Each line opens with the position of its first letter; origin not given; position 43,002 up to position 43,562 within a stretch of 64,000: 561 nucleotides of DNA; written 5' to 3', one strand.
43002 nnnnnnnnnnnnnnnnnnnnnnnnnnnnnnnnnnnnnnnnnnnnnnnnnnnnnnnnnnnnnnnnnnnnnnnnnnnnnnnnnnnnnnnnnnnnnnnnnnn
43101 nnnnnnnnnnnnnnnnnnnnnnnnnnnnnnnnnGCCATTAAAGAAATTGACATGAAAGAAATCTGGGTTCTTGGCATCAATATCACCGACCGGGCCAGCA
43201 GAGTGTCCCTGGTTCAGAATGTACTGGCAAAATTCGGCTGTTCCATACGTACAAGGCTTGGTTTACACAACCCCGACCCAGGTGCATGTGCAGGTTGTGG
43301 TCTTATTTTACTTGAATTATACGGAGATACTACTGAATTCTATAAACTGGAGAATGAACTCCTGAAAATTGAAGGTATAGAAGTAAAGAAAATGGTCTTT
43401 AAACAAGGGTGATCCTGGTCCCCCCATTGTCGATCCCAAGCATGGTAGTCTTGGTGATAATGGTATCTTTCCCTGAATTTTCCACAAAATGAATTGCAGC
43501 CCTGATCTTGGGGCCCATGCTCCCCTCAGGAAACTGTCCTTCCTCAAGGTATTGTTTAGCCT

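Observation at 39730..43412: hydG operon in which two divergent TM1266-type ACT-like proteins bracket a membrane HisKA_2 sensor kinase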

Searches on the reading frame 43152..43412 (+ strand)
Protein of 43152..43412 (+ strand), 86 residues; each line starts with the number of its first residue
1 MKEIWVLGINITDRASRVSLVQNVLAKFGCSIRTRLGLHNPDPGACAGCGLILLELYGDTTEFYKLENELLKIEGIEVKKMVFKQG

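Call 3: search_protein_families(library=ncbifam, proteins=[window:43152-43412:+], max_evalue=0.01)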
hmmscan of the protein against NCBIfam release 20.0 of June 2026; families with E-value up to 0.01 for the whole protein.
window:43152-43412:+ (86 aa): 2 families
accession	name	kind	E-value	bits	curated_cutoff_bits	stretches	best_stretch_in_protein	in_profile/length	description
NF052672.1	CPF_0552_fam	subfamily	1.1e-25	89.3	85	1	6-83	3-80/80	CPF_0552 family protein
TIGR03959.1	hyd_TM1266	equivalog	3.9e-06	26.6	60.8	1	4-82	2-75/76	TM1266 family iron-only hydrogenase system putative regulator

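Call 4: search_protein_families(library=pfam, proteins=[window:43152-43412:+], max_evalue=0.01)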
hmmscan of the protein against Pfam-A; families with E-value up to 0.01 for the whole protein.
window:43152-43412:+ (86 aa): 1 family
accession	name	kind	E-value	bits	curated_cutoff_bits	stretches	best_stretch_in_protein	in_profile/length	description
PF21699.3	TM1266-like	-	0.00013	22.2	27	1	4-79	2-73/74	Iron-only hydrogenase system regulator, putative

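Call 5: search_solved_structures(query=window:43152-43412:+, max_evalue=10, show_alignments=3)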
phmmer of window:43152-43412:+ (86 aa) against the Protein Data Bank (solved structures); distinct sequences matched with E-value up to 10: 2.
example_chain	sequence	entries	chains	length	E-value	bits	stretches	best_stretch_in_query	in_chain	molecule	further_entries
2nzc_A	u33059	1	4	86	0.52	13.6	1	2-86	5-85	Hypothetical protein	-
3cr8_A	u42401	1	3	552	1.6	12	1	15-47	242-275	Sulfate adenylyltransferase, adenylylsulfate kinase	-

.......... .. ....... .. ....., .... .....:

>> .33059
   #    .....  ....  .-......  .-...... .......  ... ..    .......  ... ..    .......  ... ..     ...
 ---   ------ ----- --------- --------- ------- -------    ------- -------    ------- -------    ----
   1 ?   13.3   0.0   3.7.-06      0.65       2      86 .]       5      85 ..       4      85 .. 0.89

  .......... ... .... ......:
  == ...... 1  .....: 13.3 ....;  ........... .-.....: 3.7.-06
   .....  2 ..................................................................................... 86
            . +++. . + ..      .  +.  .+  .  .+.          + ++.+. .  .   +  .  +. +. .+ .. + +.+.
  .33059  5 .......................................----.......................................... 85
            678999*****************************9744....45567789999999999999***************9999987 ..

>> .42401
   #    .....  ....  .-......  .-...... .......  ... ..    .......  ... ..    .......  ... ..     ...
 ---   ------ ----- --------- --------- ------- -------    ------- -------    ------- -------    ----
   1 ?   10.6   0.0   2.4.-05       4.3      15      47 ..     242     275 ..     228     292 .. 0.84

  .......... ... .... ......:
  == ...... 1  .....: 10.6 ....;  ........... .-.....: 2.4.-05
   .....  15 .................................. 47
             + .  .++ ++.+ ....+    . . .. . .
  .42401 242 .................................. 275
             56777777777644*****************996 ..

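Call 8: find_homologous_proteins(query=window:43152-43412:+, max_evalue=0.001)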
Query window:43152-43412:+ (86 aa): 171 proteins with E <= 0.001 among 173 candidates; the best 120 are listed.
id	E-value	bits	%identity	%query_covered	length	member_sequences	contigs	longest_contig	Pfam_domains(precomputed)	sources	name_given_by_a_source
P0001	9.3e-47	174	92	100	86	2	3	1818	-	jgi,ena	-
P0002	1.3e-44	167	90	100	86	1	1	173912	-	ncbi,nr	ncbi:MAG: hypothetical protein NTU51_04650 [Bacteroidetes bacterium]|nr:hypothetical protein [Bacter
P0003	1.9e-42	160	85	100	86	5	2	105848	-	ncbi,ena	-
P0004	1.3e-41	158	86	100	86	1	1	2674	-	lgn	-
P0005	5.2e-41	156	86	100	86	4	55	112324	-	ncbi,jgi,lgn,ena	-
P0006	7.2e-41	155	86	100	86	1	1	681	-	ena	-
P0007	2.8e-40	153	87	100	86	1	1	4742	-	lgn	-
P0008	7.1e-40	152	83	100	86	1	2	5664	-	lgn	-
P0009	7.7e-40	152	83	100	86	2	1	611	-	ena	-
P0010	1.7e-39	151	85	99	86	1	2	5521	-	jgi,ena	-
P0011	3.8e-39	150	85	100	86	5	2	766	-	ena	-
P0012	7.1e-39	149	81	100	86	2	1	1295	PF21699.4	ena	-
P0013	2.4e-38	147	84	99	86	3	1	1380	-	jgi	jgi:hypothetical protein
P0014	4.2e-38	146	81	99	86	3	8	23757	-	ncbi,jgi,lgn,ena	ncbi:MAG: hypothetical protein WCO02_13885 [Bacteroidota bacterium]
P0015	5.1e-38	146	81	100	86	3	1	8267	-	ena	-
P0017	6.5e-36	139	76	99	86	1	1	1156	PF21699.4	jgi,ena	-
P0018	9.9e-36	139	75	99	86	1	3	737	PF21699.4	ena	-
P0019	1.8e-33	132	73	99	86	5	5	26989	PF21699.4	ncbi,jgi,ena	-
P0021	4.8e-33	130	72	99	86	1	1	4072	PF21699.4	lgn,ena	-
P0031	1.9e-29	119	67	97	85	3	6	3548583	-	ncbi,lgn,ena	-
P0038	4.5e-28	114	66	97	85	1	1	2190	PF21699.4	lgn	-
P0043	1.1e-27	113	65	97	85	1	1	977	PF21699.4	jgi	jgi:hypothetical protein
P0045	1.3e-27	113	66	97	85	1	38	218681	PF21699.4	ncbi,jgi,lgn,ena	jgi:hypothetical protein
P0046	1.7e-27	113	67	99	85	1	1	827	PF21699.4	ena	-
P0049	2.4e-27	112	66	97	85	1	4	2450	PF21699.4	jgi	jgi:hypothetical protein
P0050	4.0e-27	111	67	99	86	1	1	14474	PF21699.4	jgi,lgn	-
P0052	4.8e-27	111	64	99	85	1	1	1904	PF21699.4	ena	-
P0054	6.3e-27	111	62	99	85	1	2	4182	PF21699.4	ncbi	-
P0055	7.0e-27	111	66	99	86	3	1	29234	PF21699.4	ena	-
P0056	7.0e-27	111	65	97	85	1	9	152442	PF21699.4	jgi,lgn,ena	-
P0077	2.0e-23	100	61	97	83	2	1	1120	PF21699.4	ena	-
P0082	5.1e-22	95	57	97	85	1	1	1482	PF21699.4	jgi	-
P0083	6.3e-22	95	58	97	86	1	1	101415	-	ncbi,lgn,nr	ncbi:MAG: hypothetical protein PHT69_03760 [Bacteroidales bacterium]|nr:hypothetical protein [Bacter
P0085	1.5e-21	94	55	97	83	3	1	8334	PF21699.4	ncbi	-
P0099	1.4e-20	90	55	97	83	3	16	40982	PF21699.4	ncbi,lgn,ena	-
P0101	1.6e-20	90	59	97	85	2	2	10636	PF21699.4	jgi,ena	-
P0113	5.5e-20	89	59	97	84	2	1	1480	PF21699.4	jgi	jgi:hypothetical protein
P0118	1.2e-19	88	49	97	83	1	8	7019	PF21699.4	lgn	-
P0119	1.2e-19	88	56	93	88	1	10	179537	-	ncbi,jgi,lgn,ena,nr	ncbi:MAG: hypothetical protein H6541_12250 [Lentimicrobiaceae bacterium]|nr:hypothetical protein [Le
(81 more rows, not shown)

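Call 10: find_encoding_contigs(protein=P0031, flank=8000, max_places=3)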
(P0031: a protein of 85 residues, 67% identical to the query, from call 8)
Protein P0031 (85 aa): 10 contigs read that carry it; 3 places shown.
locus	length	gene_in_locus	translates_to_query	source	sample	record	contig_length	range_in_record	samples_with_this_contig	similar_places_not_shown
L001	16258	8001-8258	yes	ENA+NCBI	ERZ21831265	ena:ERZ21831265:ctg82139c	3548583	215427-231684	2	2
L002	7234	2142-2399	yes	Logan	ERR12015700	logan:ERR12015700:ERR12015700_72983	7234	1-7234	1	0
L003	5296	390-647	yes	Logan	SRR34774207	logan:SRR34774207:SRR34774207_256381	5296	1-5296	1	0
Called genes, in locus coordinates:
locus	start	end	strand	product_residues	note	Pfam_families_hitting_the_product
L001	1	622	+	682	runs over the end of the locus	PF22745:Nlig-Ia, PF01653:DNA_ligase_aden, PF03120:OB_DNA_ligase, PF03119:DNA_ligase_ZBD, PF12826:HHH_2, PF14520:HHH_5 (weak), PF00533:BRCT, PF12738:PTCB-BRCT (faint)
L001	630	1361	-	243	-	PF10988:DUF2807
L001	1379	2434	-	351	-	-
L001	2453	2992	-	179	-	-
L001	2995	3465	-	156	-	PF04542:Sigma70_r2, PF08281:Sigma70_r4_2, PF04545:Sigma70_r4 (weak)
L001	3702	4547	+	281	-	PF00892:EamA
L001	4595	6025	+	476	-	PF04055:Radical_SAM, PF06968:BATS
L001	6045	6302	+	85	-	-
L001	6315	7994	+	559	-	PF08448:PAS_4, PF07536:HWE_HK, PF07568:HisKA_2, PF02518:HATPase_c, PF13581:HATPase_c_2 (weak)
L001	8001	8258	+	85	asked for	-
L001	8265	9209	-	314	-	PF00696:AA_kinase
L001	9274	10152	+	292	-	PF00892:EamA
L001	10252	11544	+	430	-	PF00919:UPF0004, PF04055:Radical_SAM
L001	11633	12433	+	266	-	PF00459:Inositol_P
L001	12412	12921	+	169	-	PF01661:Macro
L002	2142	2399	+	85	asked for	-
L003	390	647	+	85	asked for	-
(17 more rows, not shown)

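Call 11: find_encoding_contigs(protein=P0002, flank=8000, max_places=2)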
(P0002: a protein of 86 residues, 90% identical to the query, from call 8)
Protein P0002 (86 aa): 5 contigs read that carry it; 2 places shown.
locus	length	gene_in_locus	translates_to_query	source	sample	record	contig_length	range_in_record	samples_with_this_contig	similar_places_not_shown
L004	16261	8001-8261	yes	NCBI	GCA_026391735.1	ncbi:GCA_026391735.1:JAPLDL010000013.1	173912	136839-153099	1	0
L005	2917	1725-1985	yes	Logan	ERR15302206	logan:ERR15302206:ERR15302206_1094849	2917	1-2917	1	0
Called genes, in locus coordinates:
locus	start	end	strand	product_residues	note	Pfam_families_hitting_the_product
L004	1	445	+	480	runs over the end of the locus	PF22058:X25_BaPul_like (faint), PF16760:CBM53 (faint), PF16561:AMPK1_CBM, PF02922:CBM_48 (weak), PF16561:AMPK1_CBM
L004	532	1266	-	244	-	PF10988:DUF2807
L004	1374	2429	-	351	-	-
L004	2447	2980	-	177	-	-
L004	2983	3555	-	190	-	PF07638:Sigma70_ECF (faint), PF04542:Sigma70_r2, PF08281:Sigma70_r4_2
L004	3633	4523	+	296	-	PF00892:EamA, PF03151:TPT (weak), PF00892:EamA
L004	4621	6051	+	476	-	PF04055:Radical_SAM, PF06968:BATS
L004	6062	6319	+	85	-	PF21699:TM1266-like (weak)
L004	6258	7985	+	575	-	PF08448:PAS_4 (weak), PF07536:HWE_HK (weak), PF07568:HisKA_2, PF02518:HATPase_c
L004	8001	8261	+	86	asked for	-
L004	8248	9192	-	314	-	PF00696:AA_kinase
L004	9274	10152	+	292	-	PF00892:EamA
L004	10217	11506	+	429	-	PF00919:UPF0004, PF04055:Radical_SAM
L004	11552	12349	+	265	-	PF00459:Inositol_P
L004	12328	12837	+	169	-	PF01661:Macro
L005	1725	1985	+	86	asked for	-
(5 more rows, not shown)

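Call 13: find_related_loci(query=A1, collection=genome_contigs, flank=8000)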
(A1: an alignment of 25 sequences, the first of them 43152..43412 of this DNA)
Query A1 (86 aa) in genome_contigs; peptide patterns used: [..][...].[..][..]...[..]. (x = any residue, [..] = any of these).
554 stretches matched a pattern; 543 encode a relative of the query (tblastn E <= 1e-3); the best 80 are kept; 80 distinct loci.
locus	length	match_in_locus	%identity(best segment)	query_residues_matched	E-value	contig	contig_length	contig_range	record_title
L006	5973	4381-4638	87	1-86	4e-48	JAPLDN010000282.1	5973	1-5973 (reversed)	MAG: Bacteroidetes bacterium isolate LacPavin_0920_WC57_MAG_45_7 LacPavin_0920_WC57_scaffold_290399, whole genome shotgu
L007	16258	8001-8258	85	1-86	8e-47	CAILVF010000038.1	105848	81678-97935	MAG: uncultured Bacteroidales bacterium isolate D14_bin-1408 genome assembly, contig: bin-1408:38/93, whole genome shotg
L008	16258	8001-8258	86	1-86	3e-46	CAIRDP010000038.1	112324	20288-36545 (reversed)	MAG: uncultured Bacteroidales bacterium isolate AM5_bin-0527 genome assembly, contig: bin-0527:38/67, whole genome shotg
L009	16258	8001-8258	83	1-86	3e-46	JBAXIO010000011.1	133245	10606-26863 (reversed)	MAG: Bacteroidota bacterium isolate ELA351 MAG351_11, whole genome shotgun sequence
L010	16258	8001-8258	83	1-86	6e-44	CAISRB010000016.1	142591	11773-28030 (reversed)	MAG: uncultured Bacteroidales bacterium isolate AM-lipid-02-D10_bin-0834 genome assembly, contig: bin-0834:16/33, whole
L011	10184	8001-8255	81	1-85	2e-43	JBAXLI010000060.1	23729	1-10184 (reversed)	MAG: Bacteroidota bacterium isolate ELA423 MAG423_60, whole genome shotgun sequence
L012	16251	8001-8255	73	1-85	6e-40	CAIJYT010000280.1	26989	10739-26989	MAG: uncultured Bacteroidales bacterium isolate KR_bin-2728 genome assembly, contig: bin-2728:280/289, whole genome shot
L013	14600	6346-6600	71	1-85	2e-38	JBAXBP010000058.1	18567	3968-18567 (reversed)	MAG: Bacteroidota bacterium isolate ELA170 MAG170_58, whole genome shotgun sequence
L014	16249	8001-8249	67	1-83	8e-35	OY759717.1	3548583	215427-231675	MAG: Bacteroidales bacterium isolate 1994922c-57ad-4284-af65-a097e7e7ad8c genome assembly, chromosome: 1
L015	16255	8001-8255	66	1-85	2e-34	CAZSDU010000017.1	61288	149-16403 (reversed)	MAG TPA_asm: uncultured Prolixibacteraceae bacterium isolate SRP278314_co1_191 genome assembly, contig: NODE_641_length_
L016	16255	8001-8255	66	1-85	4e-34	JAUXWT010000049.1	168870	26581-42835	MAG: Bacteroidales bacterium isolate C15_metabat.bin.17 C15_k141_260150, whole genome shotgun sequence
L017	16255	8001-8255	65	1-85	8e-34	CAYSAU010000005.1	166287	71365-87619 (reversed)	MAG TPA_asm: uncultured Prolixibacteraceae bacterium isolate SRP278314_co2_362 genome assembly, contig: NODE_141_length_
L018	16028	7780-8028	67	1-83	2e-33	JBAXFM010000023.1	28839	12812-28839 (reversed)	MAG: Bacteroidota bacterium isolate ELA271 MAG271_23, whole genome shotgun sequence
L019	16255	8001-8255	64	1-85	2e-33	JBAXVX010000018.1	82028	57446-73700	MAG: Bacteroidota bacterium isolate ELA698 MAG698_18, whole genome shotgun sequence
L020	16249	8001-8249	66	1-83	4e-33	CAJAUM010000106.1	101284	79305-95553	MAG: uncultured Bacteroidales bacterium isolate Loc090907-6m_bin-511 genome assembly, contig: bin-511:106/155, whole gen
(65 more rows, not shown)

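Call 17: find_encoding_contigs(protein=P0083, flank=10000, max_places=1)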
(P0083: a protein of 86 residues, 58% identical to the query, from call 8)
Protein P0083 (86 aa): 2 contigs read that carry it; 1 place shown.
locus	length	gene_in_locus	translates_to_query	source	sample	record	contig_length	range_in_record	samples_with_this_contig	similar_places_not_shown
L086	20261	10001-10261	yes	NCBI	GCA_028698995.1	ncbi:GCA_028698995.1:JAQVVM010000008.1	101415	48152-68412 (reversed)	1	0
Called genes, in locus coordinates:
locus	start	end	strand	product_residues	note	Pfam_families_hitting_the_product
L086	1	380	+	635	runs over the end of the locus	PF04055:Radical_SAM, PF13353:Fer4_12 (weak)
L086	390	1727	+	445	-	PF04055:Radical_SAM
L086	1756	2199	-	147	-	-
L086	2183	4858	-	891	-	PF05496:RuvB_N (faint), PF00004:AAA, PF01078:Mg_chelatase (faint), PF07728:AAA_5 (faint), PF13238:AAA_18 (faint), PF17866:AAA_lid_6, PF00004:AAA, PF17866:AAA_lid_6, +3 more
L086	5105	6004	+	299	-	PF01223:Endonuclease_NS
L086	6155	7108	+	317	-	PF00535:Glycos_transf_2, PF10111:Glyco_tranf_2_2, PF13641:Glyco_tranf_2_3 (weak)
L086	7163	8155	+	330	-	PF00535:Glycos_transf_2, PF10111:Glyco_tranf_2_2, PF13641:Glyco_tranf_2_3, PF13632:Glyco_trans_2_3 (faint)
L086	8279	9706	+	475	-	PF04055:Radical_SAM, PF06968:BATS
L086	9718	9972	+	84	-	-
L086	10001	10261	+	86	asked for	-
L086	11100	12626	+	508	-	PF02113:Peptidase_S13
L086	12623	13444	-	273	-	PF00902:TatC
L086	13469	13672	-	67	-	PF02416:TatA_B_E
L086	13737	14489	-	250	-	PF00072:Response_reg, PF04397:LytTR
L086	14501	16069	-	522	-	PF00270:DEAD, PF04851:ResIII, PF18319:Zn_ribbon_PriA, PF00271:Helicase_C, PF18074:PriA_C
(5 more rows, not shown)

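Call 18: find_encoding_contigs(protein=P0119, flank=10000, max_places=1)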
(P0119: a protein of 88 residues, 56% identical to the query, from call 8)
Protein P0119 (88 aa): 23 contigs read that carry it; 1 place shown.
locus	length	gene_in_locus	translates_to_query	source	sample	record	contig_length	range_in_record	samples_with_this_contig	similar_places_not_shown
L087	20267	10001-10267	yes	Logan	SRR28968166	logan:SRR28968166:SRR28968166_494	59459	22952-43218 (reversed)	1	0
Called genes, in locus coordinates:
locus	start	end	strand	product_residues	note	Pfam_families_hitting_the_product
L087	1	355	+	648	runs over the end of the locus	PF01512:Complex1_51K, PF10589:NADH_4Fe-4S, PF12797:Fer4_2 (faint), PF00037:Fer4 (weak), PF13187:Fer4_9 (weak), PF13237:Fer4_10, PF14697:Fer4_21, PF00037:Fer4 (weak), +1 more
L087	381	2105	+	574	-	PF00111:Fer2, PF13510:Fer2_4, PF10588:NADH-G_4Fe-4S_3, PF12838:Fer4_7, PF13237:Fer4_10, PF22117:Fer4_Nqo3, PF02906:Fe_hyd_lg_C, PF02256:Fe_hyd_SSU, +4 more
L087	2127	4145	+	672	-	PF12838:Fer4_7 (weak), PF13187:Fer4_9 (weak), PF13237:Fer4_10, PF00037:Fer4 (weak), PF02906:Fe_hyd_lg_C, PF04060:FeS, PF00512:HisKA, PF02518:HATPase_c, +2 more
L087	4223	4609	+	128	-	PF00072:Response_reg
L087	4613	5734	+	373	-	PF00072:Response_reg, PF00512:HisKA, PF13581:HATPase_c_2, PF02518:HATPase_c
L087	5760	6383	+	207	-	PF06971:Put_DNA-bind_N, PF01408:GFO_IDH_MocA (weak), PF02629:CoA_binding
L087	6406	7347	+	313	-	PF06574:FAD_syn, PF01687:Flavokinase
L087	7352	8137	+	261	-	PF23023:Anti-Pycsar_Apyc1, PF00753:Lactamase_B, PF12706:Lactamase_B_2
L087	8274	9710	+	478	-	PF04055:Radical_SAM, PF06968:BATS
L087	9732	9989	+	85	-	-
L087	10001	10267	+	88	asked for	-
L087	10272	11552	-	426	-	PF13573:SprB (weak), PF18911:PKD_4 (weak), PF00801:PKD (weak), PF13585:CHU_C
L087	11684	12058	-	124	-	PF13380:CoA_binding_2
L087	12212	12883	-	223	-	PF00719:Pyrophosphatase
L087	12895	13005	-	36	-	-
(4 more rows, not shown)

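Call 19: find_encoding_contigs(protein=P0099, flank=10000, max_places=1)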
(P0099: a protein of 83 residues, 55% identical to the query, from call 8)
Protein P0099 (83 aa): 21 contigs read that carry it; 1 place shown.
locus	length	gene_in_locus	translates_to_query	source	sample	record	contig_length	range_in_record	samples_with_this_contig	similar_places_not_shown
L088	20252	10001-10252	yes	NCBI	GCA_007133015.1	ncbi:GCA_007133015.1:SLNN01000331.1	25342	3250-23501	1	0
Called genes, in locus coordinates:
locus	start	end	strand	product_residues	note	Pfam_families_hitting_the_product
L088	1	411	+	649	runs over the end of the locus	PF01512:Complex1_51K, PF10589:NADH_4Fe-4S, PF12837:Fer4_6 (faint), PF13187:Fer4_9, PF13237:Fer4_10, PF14697:Fer4_21, PF00037:Fer4 (weak), PF12797:Fer4_2 (weak)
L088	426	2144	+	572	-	PF00111:Fer2 (weak), PF13510:Fer2_4, PF10588:NADH-G_4Fe-4S_3, PF13237:Fer4_10 (weak), PF22117:Fer4_Nqo3, PF12838:Fer4_7, PF00037:Fer4 (weak), PF02906:Fe_hyd_lg_C, +1 more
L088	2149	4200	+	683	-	PF00037:Fer4 (faint), PF13187:Fer4_9 (weak), PF13237:Fer4_10, PF02906:Fe_hyd_lg_C, PF04060:FeS, PF00512:HisKA, PF02518:HATPase_c, PF14501:HATPase_c_5 (weak)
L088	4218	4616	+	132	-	PF00072:Response_reg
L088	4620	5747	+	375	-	PF00072:Response_reg, PF00512:HisKA, PF13581:HATPase_c_2, PF02518:HATPase_c, PF14501:HATPase_c_5 (weak)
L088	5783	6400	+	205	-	PF06971:Put_DNA-bind_N, PF01408:GFO_IDH_MocA, PF02629:CoA_binding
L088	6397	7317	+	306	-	PF01467:CTP_transf_like (weak), PF06574:FAD_syn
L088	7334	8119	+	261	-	PF00753:Lactamase_B, PF23023:Anti-Pycsar_Apyc1, PF12706:Lactamase_B_2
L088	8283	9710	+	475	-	PF04055:Radical_SAM, PF06968:BATS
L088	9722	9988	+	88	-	PF21699:TM1266-like (weak)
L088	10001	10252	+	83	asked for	PF21699:TM1266-like (weak)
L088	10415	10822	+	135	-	PF02082:Rrf2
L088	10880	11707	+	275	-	PF02535:Zip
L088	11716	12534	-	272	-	PF01694:Rhomboid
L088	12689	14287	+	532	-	PF22694:CtpB_N-like, PF00595:PDZ (weak), PF13180:PDZ_2, PF17820:PDZ_6, PF03572:Peptidase_S41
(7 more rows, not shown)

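Call 32: predict_structure(alignment_id=A2)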
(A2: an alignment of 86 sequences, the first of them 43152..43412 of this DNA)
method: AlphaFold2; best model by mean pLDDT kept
length: 86 residues; sequences in the alignment: 86
mean_pLDDT: 87.1   pTM: 0.78
mean pLDDT of the five models: 87.1, 86.9, 85.5, 85.0, 83.4
residues with pLDDT >= 90: 56; 70-90: 19; 50-70: 11; < 50: 0
segments of 3 or more residues with pLDDT < 50: none
pLDDT, mean of each block of 10 residues (from residue 1): 89 81 94 88 63 94 96 93 86
secondary structure, 60 per line:
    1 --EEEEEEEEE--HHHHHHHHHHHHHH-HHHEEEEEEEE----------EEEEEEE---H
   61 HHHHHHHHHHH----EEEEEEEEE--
elements in order: E3-11 H14-27 E32-39 E50-56 H60-71 E76-84
